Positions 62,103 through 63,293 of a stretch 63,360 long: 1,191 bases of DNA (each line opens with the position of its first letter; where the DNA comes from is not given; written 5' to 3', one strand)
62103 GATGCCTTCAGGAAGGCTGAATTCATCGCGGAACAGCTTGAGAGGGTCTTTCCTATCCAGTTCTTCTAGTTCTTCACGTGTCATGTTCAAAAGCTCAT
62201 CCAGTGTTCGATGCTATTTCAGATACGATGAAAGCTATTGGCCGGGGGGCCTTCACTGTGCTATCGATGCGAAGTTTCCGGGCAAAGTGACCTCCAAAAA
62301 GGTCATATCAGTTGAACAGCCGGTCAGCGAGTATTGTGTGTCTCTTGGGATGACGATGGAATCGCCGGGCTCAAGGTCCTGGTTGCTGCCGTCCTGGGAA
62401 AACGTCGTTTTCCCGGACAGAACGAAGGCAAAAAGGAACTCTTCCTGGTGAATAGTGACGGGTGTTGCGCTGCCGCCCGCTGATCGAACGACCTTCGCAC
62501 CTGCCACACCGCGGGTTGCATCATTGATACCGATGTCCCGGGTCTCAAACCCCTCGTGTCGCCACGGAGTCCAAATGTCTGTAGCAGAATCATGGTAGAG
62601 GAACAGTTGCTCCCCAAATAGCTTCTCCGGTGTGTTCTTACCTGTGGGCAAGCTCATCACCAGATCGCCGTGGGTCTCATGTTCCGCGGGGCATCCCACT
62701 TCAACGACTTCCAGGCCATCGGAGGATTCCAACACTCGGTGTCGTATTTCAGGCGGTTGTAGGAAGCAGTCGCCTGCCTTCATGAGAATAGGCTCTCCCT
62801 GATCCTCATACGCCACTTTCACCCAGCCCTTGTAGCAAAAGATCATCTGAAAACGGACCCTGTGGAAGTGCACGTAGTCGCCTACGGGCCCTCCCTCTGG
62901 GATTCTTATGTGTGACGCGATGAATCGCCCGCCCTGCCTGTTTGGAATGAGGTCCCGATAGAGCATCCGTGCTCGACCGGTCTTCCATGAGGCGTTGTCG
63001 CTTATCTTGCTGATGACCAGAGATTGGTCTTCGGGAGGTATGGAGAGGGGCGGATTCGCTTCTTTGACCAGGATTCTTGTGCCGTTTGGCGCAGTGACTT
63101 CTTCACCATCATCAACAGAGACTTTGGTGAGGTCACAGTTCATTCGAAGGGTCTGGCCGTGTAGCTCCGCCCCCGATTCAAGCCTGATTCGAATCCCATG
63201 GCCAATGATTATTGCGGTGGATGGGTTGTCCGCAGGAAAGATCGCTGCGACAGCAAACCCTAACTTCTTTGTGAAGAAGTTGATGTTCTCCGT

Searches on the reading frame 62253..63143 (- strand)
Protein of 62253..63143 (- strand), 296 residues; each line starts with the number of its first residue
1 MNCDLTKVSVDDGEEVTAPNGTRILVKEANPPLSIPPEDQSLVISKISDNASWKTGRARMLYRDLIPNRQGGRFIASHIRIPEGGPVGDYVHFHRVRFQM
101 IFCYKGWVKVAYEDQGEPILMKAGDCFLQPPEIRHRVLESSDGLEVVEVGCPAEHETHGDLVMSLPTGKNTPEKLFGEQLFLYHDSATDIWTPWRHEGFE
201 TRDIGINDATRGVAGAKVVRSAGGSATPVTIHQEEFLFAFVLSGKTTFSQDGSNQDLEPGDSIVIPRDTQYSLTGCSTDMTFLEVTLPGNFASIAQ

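Call 45: find_encoding_contigs(protein=window:62253-63143:-, flank=10000, max_places=3)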
Protein window:62253-63143:- (296 aa): no gene with exactly this product is on record in the collection.
